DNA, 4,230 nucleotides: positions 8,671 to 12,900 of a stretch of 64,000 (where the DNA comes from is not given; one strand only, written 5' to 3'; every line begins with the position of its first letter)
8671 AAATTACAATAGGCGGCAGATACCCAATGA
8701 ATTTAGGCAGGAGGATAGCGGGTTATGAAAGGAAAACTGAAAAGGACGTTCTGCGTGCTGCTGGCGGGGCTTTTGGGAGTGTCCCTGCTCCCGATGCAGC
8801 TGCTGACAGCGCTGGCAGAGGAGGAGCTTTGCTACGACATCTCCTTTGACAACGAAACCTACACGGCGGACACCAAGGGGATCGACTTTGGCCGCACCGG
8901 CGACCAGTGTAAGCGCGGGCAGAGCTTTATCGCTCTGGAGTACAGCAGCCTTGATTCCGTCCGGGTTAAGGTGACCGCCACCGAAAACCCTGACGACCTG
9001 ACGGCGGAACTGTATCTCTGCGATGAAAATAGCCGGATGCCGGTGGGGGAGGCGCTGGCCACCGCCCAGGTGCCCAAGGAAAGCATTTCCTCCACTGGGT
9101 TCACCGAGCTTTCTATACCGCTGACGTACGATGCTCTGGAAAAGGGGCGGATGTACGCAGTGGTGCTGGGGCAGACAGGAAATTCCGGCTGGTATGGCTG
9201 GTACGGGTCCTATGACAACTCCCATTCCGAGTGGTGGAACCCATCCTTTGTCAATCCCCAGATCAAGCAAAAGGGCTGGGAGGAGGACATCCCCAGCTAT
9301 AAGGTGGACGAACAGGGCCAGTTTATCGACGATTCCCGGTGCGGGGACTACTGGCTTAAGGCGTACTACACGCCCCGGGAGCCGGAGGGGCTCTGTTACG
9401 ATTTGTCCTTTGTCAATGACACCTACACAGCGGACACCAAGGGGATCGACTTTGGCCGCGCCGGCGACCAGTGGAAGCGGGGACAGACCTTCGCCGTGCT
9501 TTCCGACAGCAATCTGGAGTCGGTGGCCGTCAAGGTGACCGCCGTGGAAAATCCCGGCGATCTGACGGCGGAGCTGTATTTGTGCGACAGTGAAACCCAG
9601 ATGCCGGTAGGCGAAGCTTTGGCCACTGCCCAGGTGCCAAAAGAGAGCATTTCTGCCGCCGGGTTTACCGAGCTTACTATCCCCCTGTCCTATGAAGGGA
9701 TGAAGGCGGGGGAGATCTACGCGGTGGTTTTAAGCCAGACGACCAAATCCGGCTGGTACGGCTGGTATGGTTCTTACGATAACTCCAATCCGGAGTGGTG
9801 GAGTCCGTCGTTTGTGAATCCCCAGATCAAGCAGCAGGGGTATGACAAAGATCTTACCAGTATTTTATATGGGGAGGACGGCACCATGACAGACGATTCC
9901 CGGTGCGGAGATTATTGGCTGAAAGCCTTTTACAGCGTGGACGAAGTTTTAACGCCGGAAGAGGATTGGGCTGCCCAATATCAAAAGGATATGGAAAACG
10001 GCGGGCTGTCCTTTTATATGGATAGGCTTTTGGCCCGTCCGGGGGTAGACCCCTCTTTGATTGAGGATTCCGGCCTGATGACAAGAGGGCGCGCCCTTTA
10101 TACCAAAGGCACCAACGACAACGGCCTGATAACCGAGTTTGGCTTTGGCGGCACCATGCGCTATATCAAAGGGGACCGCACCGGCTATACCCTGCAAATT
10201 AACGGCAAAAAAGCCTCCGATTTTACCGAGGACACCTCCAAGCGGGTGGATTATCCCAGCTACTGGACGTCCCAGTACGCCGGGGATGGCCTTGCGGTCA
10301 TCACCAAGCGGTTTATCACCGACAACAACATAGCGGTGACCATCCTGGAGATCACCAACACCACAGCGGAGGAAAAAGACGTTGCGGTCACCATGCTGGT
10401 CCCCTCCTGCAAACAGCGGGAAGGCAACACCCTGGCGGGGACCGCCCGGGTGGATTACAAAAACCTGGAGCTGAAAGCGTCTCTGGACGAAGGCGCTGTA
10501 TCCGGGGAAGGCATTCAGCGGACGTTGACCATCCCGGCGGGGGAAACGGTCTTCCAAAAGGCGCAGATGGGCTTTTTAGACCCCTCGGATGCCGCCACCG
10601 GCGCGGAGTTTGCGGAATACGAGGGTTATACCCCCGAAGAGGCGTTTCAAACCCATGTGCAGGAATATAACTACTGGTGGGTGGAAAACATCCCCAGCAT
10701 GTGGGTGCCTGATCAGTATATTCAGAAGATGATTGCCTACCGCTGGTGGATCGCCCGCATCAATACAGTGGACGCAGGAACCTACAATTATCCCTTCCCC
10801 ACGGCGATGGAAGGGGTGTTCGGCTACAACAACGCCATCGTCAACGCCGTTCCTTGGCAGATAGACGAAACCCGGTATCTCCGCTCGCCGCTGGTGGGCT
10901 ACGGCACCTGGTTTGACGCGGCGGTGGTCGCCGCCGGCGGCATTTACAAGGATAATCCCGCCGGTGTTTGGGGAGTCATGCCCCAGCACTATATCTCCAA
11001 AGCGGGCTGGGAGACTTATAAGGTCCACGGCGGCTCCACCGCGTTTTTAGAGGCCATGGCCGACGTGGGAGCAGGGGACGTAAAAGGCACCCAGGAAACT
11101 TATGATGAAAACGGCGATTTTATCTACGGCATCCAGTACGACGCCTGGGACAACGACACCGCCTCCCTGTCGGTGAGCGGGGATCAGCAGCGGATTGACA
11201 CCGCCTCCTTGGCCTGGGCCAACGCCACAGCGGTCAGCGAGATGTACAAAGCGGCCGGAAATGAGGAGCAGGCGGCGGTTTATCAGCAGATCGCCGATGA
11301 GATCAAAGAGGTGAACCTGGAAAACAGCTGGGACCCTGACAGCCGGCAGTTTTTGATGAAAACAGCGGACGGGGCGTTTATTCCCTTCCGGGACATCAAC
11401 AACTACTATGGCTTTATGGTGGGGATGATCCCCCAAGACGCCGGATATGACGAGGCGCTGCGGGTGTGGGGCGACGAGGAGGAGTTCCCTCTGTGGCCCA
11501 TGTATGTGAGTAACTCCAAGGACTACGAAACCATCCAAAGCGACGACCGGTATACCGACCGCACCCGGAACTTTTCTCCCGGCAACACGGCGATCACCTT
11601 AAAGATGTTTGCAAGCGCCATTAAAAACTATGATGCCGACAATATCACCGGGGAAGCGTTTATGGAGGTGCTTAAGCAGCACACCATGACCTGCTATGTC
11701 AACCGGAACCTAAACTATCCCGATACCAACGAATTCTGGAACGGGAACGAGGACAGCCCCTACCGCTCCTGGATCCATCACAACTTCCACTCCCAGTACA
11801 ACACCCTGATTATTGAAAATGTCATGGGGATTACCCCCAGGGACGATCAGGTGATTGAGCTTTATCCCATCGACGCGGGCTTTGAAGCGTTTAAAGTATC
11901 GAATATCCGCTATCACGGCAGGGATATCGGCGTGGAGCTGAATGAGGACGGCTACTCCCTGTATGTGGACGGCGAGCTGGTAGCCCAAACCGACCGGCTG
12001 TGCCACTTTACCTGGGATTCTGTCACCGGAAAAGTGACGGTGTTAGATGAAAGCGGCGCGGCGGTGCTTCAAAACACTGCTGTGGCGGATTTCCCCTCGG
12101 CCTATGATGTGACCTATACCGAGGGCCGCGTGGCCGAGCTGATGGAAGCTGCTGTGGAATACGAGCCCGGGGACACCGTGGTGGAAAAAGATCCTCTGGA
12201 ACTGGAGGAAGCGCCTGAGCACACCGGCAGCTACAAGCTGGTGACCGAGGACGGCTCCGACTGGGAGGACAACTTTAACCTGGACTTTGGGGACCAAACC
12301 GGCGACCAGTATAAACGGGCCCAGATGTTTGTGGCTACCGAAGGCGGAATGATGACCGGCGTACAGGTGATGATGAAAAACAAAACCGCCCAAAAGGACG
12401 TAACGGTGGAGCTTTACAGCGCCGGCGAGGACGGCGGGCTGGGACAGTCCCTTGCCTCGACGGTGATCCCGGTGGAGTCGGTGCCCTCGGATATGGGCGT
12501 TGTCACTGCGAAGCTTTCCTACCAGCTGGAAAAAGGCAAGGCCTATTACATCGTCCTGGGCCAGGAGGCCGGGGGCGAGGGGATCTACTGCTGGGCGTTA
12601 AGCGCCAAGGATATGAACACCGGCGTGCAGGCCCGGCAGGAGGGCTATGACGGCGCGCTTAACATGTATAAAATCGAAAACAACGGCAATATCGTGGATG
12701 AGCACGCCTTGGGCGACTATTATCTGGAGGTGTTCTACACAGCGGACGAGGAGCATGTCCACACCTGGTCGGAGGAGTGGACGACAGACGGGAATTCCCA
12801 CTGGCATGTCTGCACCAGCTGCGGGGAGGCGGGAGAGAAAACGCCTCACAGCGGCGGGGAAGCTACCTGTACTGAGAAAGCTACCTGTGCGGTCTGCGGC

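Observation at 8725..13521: Giant surface glycosidase carries tandem copies of a novel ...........-containing domain and Cys-rich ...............-CxxC repeats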

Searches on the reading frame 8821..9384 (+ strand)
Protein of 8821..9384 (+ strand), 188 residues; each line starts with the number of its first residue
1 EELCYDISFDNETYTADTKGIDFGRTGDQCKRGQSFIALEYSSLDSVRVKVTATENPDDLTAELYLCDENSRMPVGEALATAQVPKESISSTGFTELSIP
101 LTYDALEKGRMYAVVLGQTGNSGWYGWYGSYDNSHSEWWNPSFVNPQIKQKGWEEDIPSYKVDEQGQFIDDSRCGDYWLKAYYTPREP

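Call 7: search_protein_families(library=ncbifam, proteins=[window:8821-9384:+], max_evalue=1)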
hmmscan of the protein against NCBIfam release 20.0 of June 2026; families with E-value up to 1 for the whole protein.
window:8821-9384:+ (188 aa): 1 family
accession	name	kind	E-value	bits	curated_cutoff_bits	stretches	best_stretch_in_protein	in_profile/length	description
NF041539.1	choice_anch_R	domain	6.9e-05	22.9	30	1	23-132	11-118/155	choice-of-anchor R domain-containing protein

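Call 8: search_protein_families(library=pfam, proteins=[window:8821-9384:+], max_evalue=10)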
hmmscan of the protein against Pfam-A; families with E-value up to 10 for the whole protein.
window:8821-9384:+ (188 aa): 0 families

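Call 10: find_homologous_proteins(query=window:8821-9384:+, max_evalue=0.001)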
Query window:8821-9384:+: 90 candidates shared short words with the query, none scored E <= 0.001.

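Call 19: search_protein_representatives(alignment_id=A1)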
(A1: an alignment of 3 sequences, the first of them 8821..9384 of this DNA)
Query: 3 sequences, 188 profile positions. Proteins with E-value up to 0.001 (for the whole library): 293; up to 1e-10: 94; up to 1e-30: 25. The best 150 are listed.
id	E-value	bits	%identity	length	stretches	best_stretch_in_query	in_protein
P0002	1.8e-225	758.3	-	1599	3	1-188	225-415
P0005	3.6e-114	395.3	-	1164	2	4-186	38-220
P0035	4.4e-67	241.8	-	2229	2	17-184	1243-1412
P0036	1.3e-65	237.0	-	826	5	13-136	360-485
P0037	1.1e-51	191.6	-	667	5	18-134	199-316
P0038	4.0e-47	176.7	-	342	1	4-145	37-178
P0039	8.2e-47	175.7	-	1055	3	18-134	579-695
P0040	1.7e-43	164.9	-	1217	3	16-132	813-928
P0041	2.0e-43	164.7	-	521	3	11-130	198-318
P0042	3.4e-43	163.9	-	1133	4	16-153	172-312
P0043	2.9e-42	160.9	-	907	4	20-136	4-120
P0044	8.0e-40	152.9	-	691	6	16-129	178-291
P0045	3.3e-39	150.9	-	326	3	16-134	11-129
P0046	1.3e-38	148.9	-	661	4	20-131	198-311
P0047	1.4e-37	145.6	-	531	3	22-131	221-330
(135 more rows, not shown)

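Call 23: search_protein_families(library=ncbifam, alignment_id=A2, max_evalue=0.001)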
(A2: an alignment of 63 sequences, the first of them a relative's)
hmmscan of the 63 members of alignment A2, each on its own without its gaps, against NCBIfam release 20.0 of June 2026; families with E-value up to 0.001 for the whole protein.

A. member 1, P0036 (826 aa): 0 families

B. families by the number of members that match (of 63 scanned): 35 families (the first 25 are shown)
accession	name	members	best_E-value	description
NF041539.1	choice_anch_R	18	1.6e-17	choice-of-anchor R domain-containing protein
NF007525.0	PRK10137.1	4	2.4e-20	alpha-glucosidase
NF009773.0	PRK13270.1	4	1.1e-13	alpha,alpha-trehalase TreF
NF009774.0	PRK13271.1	4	5.6e-13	alpha,alpha-trehalase TreA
NF009775.0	PRK13272.1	4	4.6e-10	alpha,alpha-trehalase TreA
NF041578.1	betaarabinsidaseHypBA2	3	1.2e-100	beta-L-arabinobiosidase HypBA2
NF047897.1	LctobiosidLnbX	2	1.9e-20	lacto-N-biosidase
NF046019.1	ZmpB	2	4e-18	zinc metalloprotease B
TIGR02608.1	delta_60_rpt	1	1.7e-137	delta-60 repeat domain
TIGR01180.1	aman2_put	1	1e-103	GH92 family glycosyl hydrolase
NF035929.1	lectin_1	1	2.5e-60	lectin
NF049990.1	CellobisidaseCelK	1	1.1e-25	cellulose 1,4-beta-cellobiosidase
TIGR03921.1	T7SS_mycosin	1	8.6e-17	type VII secretion-associated serine protease mycosin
NF033187.0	internalin_J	1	2.5e-16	class 1 internalin InlJ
NF010730.0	PRK14131.1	1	6.7e-15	N-acetylneuraminate epimerase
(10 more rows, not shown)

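Call 24: search_protein_families(library=pfam, alignment_id=A2, max_evalue=0.001)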
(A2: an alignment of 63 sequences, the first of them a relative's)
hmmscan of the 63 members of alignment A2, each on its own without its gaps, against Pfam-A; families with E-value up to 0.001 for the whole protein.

A. member 1, P0036 (826 aa): 1 family
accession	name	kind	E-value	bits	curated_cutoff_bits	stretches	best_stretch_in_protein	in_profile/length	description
PF14299.13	PP2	-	7.3e-05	23.2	25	0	596-672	38-115/148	Phloem protein 2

B. families by the number of members that match (of 63 scanned): 70 families (the first 25 are shown)
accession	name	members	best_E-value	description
PF22422.2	MGH1-like_GH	4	3.3e-43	Mannosylglycerate hydrolase MGH1-like glycoside hydrolase domain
PF01204.24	Trehalase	4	4e-22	Trehalase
PF03200.22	Glyco_hydro_63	4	6.4e-18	Glycosyl hydrolase family 63 C-terminal domain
PF00754.31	F5_F8_type_C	3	7.4e-15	F5/8 type C domain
PF22633.2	F5_F8_type_C_2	3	9.4e-14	NedA-like, galactose-binding domain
PF07554.19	FIVAR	2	1.4e-27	FIVAR domain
PF07971.18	Glyco_hydro_92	1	1.4e-120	Glycosyl hydrolase family 92 catalytic domain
PF25390.1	WD40_RLD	1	7.1e-97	RCC1-like domain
PF17164.10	DUF5122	1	3.4e-87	Domain of unknown function (DUF5122) beta-propeller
PF00415.24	RCC1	1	5.2e-81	Regulator of chromosome condensation (RCC1) repeat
PF01344.31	Kelch_1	1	7.5e-67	Kelch motif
PF13540.12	RCC1_2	1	1.2e-61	Regulator of chromosome condensation (RCC1) repeat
PF00759.25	Glyco_hydro_9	1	1e-49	Glycosyl hydrolase family 9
PF07532.17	Big_4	1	4.4e-42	Bacterial Ig-like domain (group 4)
PF17678.7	Glyco_hydro_92N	1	7.4e-39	Glycosyl hydrolase family 92 N-terminal domain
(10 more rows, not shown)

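Call 31: predict_structure(alignment_id=A3)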
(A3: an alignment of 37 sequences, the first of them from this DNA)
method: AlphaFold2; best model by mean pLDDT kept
length: 188 residues; sequences in the alignment: 37
mean_pLDDT: 95.9   pTM: 0.92
mean pLDDT of the five models: 95.9, 95.5, 95.4, 94.5, 94.4
residues with pLDDT >= 90: 171; 70-90: 17; 50-70: 0; < 50: 0
segments of 3 or more residues with pLDDT < 50: none
pLDDT, mean of each block of 10 residues (from residue 1): 94 93 94 98 99 98 98 98 98 97 98 98 97 88 89 95 96 95 96
secondary structure, 60 per line:
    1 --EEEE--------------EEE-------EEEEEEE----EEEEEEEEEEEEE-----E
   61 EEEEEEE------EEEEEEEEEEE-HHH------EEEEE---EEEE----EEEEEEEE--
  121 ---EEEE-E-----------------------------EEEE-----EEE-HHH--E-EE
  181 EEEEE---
elements in order: E3-6 E21-23 E31-37 E42-54 E60-67 E74-84 E95-99 E103-106 E111-118 E124-127 E159-162 E168-170 E179-185

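Call 58: search_solved_structures(query=A3, max_evalue=10, show_alignments=2)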
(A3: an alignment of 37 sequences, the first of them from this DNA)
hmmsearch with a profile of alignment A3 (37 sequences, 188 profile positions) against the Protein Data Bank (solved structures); distinct sequences matched with E-value up to 10: 4.
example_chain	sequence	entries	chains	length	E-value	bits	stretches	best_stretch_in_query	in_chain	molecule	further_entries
5c5b_B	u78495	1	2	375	0.44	13.3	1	19-93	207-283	DCC-interacting protein 13-beta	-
4h8s_A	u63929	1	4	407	0.49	13.2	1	19-93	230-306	DCC-interacting protein 13-beta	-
8f90_A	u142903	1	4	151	0.51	13.1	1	70-114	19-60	Adhesin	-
7w72_S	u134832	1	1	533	2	11.1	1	32-92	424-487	GPI transamidase component PIG-S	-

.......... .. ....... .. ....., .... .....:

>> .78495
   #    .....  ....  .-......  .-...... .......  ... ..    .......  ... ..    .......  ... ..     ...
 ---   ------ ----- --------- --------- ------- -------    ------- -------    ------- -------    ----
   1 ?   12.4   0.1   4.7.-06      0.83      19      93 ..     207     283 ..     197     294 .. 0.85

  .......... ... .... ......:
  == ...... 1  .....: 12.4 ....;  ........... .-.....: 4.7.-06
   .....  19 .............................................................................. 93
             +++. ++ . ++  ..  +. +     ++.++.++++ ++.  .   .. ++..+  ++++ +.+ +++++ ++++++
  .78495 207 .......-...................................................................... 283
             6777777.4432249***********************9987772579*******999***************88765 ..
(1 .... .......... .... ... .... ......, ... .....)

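Call 73: fold_search(model_id=the predicted structure, library=pdb)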
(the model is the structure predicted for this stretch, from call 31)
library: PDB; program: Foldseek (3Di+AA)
matches with E <= 10: 1793; with E <= 0.001: 6
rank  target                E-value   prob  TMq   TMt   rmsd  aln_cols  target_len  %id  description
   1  9euj_G                3.6e-06  1.00  0.59  0.15   8.3       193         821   14  Cryo-EM structure of Staphylococcus aureus bacteriophage phi812 baseplate in the post-contraction state - sheath initi (released 2025-04-09)
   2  9eui_Q                6.4e-06  1.00  0.62  0.14   9.2       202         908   13  Cryo-EM structure of Staphylococcus aureus bacteriophage phi812 baseplate in the post-contraction state - complete (released 2025-04-09)
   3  8yzn                  6.3e-04  1.00  0.37  0.16  13.0       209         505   12  Crystal structural analysis of PaL (released 2024-04-17)
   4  8yzo                  6.3e-04  1.00  0.36  0.15  13.0       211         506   13  Crystal structural analysis of PaL mutant L297M (released 2024-04-17)
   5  3puh_B                9.1e-04  1.00  0.38  0.15  14.6       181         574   11  Cocaine Esterase, wild-type biologically active dimer (released 2011-09-21)
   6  9jwb_Z                9.1e-04  1.00  0.42  0.40  12.0       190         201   12  Cyanophage A4 capsid asymmetric unit (released 2025-04-09)
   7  1l7r                  1.1e-03  1.00  0.43  0.17  14.6       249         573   10  Tyr44Phe Mutant of Bacterial Cocaine Esterase cocE (released 2003-02-11)
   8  9k48                  1.2e-03  1.00  0.43  0.17  14.6       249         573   10  Bacetrial Cocaine Esterase with mutations T172R/G173Q/V116K/S117A/A51K (released 2024-12-18)
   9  4jdo_A                1.3e-03  0.99  0.32  0.29  15.0       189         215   11  Secreted chlamydial protein pgp3, coiled-coil deletion (released 2013-06-05)
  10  7f65                  1.4e-03  1.00  0.43  0.17  14.6       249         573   10  Bacetrial Cocaine Esterase with mutations T172R/G173Q/V116K/S117A/A51L, bound to benzoic acid (released 2021-09-15)
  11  4p08                  1.6e-03  1.00  0.38  0.15  14.2       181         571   11  Engineered thermostable dimeric cocaine esterase (released 2014-07-16)
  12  3i2g                  1.6e-03  1.00  0.41  0.16  14.7       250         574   10  Cocaine Esterase with mutation G173Q, bound to DTT adduct (released 2010-06-16)
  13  3ida                  1.7e-03  1.00  0.42  0.16  14.2       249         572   10  Thermostable Cocaine Esterase with mutations L169K and G173Q, bound to DTT adduct (released 2010-03-02)
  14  1ju3                  1.9e-03  1.00  0.43  0.17  14.8       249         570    9  BACTERIAL COCAINE ESTERASE COMPLEX WITH TRANSITION STATE ANALOG (released 2001-12-21)
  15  8zdp_v                2.0e-03  1.00  0.50  0.14   5.6       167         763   11  Cryo-EM structure of Mycobacteriophage Douge Central fiber (gp20) (released 2025-06-25)
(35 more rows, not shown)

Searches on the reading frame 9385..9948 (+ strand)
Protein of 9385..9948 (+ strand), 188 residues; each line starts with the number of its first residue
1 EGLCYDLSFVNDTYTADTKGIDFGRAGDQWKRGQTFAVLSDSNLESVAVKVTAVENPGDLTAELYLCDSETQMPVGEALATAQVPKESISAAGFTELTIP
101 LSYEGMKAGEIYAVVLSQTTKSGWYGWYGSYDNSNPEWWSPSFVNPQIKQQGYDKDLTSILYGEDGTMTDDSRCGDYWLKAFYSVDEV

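Call 7: search_protein_families(library=ncbifam, proteins=[window:9385-9948:+], max_evalue=1)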
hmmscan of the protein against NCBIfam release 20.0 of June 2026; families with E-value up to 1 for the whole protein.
window:9385-9948:+ (188 aa): 1 family
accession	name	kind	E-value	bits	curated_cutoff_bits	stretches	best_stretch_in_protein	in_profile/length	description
NF041539.1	choice_anch_R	domain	9.4e-05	22.4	30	1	20-139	8-125/155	choice-of-anchor R domain-containing protein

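Call 8: search_protein_families(library=pfam, proteins=[window:9385-9948:+], max_evalue=10)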
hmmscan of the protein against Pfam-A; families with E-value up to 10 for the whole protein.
window:9385-9948:+ (188 aa): 0 families

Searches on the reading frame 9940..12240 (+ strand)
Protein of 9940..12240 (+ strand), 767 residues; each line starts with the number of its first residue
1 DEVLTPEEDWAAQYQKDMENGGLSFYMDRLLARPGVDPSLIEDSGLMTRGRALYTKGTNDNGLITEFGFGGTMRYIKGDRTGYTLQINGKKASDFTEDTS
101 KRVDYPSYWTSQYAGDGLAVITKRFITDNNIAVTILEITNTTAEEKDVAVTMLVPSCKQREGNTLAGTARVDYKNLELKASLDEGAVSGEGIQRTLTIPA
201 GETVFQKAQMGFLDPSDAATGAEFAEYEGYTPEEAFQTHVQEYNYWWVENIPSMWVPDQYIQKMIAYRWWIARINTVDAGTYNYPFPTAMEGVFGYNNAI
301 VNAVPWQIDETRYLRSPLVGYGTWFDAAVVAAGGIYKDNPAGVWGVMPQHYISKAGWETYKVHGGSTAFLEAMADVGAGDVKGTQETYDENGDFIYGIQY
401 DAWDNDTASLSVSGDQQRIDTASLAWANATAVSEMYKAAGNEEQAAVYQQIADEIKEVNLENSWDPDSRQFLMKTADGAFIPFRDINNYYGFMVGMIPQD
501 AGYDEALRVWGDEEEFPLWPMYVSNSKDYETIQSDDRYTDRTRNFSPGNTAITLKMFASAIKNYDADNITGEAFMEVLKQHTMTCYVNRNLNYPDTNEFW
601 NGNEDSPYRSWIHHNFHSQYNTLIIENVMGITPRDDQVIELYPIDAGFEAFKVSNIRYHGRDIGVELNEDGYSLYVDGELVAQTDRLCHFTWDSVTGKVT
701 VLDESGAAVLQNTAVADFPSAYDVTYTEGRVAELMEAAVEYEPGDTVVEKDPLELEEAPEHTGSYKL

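Call 7: search_protein_families(library=ncbifam, proteins=[window:9940-12240:+], max_evalue=1)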
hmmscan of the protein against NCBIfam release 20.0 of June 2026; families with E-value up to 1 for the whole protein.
window:9940-12240:+ (767 aa): 2 families
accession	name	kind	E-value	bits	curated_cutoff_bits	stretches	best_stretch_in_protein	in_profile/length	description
NF041578.1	betaarabinsidaseHypBA2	equivalog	1.5e-116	390.6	3200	1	45-735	125-873/1709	beta-L-arabinobiosidase HypBA2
NF005622.0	PRK07375.2-1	equivalog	0.1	12.7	185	1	365-449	81-166/179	putative monovalent cation/H+ antiporter subunit C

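Call 8: search_protein_families(library=pfam, proteins=[window:9940-12240:+], max_evalue=10)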
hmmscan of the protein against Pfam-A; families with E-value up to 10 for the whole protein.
window:9940-12240:+ (767 aa): 3 families
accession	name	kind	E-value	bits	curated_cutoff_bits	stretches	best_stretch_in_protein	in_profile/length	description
PF22422.2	MGH1-like_GH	-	2.5e-11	44.2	27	1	366-517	139-271/356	Mannosylglycerate hydrolase MGH1-like glycoside hydrolase domain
PF06905.18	FAIM1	-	0.0082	16.3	22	1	82-119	71-105/172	Fas apoptotic inhibitory molecule (FAIM1)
PF06832.18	BiPBP_C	-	0.12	12.7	26.8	1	670-708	44-85/90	Penicillin-Binding Protein C-terminus Family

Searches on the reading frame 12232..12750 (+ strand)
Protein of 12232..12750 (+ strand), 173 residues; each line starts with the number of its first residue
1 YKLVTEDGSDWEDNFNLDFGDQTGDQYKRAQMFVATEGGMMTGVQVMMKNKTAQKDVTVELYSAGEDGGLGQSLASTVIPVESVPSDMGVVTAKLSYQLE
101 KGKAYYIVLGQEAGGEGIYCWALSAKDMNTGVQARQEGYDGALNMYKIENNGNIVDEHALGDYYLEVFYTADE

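Call 7: search_protein_families(library=ncbifam, proteins=[window:12232-12750:+], max_evalue=1)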
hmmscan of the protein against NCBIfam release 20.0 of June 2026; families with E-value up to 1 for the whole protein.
window:12232-12750:+ (173 aa): 1 family
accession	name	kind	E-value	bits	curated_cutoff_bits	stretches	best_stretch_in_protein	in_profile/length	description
NF041539.1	choice_anch_R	domain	2.8e-07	30.6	30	1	22-134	13-127/155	choice-of-anchor R domain-containing protein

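Call 8: search_protein_families(library=pfam, proteins=[window:12232-12750:+], max_evalue=10)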
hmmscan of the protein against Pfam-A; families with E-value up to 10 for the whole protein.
window:12232-12750:+ (173 aa): 0 families
